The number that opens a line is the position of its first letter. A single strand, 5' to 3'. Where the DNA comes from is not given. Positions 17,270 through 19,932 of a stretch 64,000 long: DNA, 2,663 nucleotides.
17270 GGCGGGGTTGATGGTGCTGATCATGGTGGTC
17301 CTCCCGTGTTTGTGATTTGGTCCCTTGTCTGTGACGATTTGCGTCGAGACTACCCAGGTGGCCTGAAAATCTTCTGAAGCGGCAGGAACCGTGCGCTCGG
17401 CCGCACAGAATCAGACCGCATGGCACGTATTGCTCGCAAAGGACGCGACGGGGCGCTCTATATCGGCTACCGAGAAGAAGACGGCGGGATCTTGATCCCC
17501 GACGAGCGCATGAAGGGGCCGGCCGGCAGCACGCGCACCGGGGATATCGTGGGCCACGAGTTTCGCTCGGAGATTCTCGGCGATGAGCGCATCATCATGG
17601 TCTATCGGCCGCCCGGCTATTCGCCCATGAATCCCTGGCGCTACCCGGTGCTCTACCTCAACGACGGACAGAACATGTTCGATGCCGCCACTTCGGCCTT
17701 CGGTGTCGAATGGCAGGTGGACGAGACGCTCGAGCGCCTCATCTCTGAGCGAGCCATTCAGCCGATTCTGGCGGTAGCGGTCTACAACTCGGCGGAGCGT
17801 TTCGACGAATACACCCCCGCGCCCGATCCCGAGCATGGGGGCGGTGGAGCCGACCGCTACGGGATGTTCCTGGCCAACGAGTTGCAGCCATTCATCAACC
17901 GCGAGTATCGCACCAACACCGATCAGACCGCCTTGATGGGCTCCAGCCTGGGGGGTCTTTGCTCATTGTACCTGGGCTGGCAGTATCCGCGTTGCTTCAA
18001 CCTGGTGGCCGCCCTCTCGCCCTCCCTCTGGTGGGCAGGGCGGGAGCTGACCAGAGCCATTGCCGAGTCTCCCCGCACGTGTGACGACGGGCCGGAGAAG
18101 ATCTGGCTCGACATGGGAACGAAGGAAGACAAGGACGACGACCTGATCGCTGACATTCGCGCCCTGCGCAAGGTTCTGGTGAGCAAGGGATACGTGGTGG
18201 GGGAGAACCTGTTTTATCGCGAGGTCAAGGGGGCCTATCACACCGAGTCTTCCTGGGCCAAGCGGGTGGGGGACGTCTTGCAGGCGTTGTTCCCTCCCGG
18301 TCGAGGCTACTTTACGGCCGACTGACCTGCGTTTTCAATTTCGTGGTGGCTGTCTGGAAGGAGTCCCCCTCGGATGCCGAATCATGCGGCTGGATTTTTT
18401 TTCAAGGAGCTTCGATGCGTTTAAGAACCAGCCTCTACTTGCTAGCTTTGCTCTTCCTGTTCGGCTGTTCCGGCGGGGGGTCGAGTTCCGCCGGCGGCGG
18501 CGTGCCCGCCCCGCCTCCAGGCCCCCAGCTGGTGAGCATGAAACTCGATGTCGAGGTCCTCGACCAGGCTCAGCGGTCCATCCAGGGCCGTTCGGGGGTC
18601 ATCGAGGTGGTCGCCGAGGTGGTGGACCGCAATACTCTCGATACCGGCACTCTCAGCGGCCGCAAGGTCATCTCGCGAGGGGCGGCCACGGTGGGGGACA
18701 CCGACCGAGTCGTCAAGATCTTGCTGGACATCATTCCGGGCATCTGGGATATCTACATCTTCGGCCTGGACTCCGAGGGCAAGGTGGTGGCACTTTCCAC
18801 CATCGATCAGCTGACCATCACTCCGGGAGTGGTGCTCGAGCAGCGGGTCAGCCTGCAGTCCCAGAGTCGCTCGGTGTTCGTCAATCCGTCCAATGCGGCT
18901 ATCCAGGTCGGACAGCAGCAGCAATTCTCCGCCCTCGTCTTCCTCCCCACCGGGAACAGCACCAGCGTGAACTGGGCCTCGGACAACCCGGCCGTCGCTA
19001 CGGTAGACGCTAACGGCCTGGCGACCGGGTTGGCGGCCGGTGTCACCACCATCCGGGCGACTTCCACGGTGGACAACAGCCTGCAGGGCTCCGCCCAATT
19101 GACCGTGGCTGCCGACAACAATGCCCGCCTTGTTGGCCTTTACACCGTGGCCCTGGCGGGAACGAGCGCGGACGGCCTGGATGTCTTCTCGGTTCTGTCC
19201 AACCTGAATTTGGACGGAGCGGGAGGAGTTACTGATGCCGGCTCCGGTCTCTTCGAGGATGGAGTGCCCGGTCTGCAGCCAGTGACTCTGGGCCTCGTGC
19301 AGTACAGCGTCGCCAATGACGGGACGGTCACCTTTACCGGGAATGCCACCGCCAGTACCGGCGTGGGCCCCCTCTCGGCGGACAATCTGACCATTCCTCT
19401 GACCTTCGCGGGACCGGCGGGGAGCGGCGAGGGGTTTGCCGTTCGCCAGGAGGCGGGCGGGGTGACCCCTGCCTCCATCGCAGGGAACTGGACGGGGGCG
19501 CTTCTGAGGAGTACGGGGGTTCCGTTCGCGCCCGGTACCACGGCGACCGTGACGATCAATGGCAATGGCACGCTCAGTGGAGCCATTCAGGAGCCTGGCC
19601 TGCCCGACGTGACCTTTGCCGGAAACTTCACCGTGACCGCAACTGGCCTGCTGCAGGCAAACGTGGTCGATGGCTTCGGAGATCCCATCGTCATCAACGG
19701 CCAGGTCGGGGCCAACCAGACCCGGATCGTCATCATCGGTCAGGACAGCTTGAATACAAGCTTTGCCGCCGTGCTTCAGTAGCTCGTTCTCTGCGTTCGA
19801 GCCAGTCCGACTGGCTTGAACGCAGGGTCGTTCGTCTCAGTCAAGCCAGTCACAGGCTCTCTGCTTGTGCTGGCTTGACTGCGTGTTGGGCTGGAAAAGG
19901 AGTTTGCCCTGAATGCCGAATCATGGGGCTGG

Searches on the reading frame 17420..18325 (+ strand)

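Call 5: search_protein_families(library=pfam, proteins=[window:17420-18325:+], max_evalue=0.01)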
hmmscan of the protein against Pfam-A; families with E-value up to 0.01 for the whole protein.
window:17420-18325:+ (301 aa): 3 families
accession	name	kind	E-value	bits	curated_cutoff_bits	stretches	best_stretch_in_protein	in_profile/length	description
PF00756.26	Esterase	-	5.8e-32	111.9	22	1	50-281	1-242/251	Putative esterase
PF00326.27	Peptidase_S9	-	0.0034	17.3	22.6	0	159-211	56-107/213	Prolyl oligopeptidase family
PF12146.15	Hydrolase_4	-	0.0086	15.8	27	0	165-208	73-116/239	Serine aminopeptidase, S33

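Call 6: search_protein_families(library=padloc, proteins=[window:17420-18325:+], max_evalue=0.01)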
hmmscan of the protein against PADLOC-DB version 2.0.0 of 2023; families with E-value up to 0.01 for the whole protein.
window:17420-18325:+ (301 aa): 0 families

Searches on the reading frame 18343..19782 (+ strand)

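Call 5: search_protein_families(library=pfam, proteins=[window:18343-19782:+], max_evalue=0.01)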
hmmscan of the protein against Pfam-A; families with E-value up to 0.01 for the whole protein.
window:18343-19782:+ (479 aa): 3 families
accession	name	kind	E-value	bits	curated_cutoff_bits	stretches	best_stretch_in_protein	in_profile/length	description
PF02368.24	Big_2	-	9.7e-15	54.7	22.8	1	177-243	4-70/79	Bacterial Ig-like domain (group 2)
PF22359.2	Big-like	-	0.0035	18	27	0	209-239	3-33/48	Bacterial Ig-like domain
PF23486.1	Ig_TMEM132_5th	-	0.0061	17.1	28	0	213-259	90-136/137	TMEM132 fifth domain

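Call 6: search_protein_families(library=padloc, proteins=[window:18343-19782:+], max_evalue=0.01)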
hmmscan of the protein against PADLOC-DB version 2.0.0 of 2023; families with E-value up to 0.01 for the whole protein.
window:18343-19782:+ (479 aa): 0 families
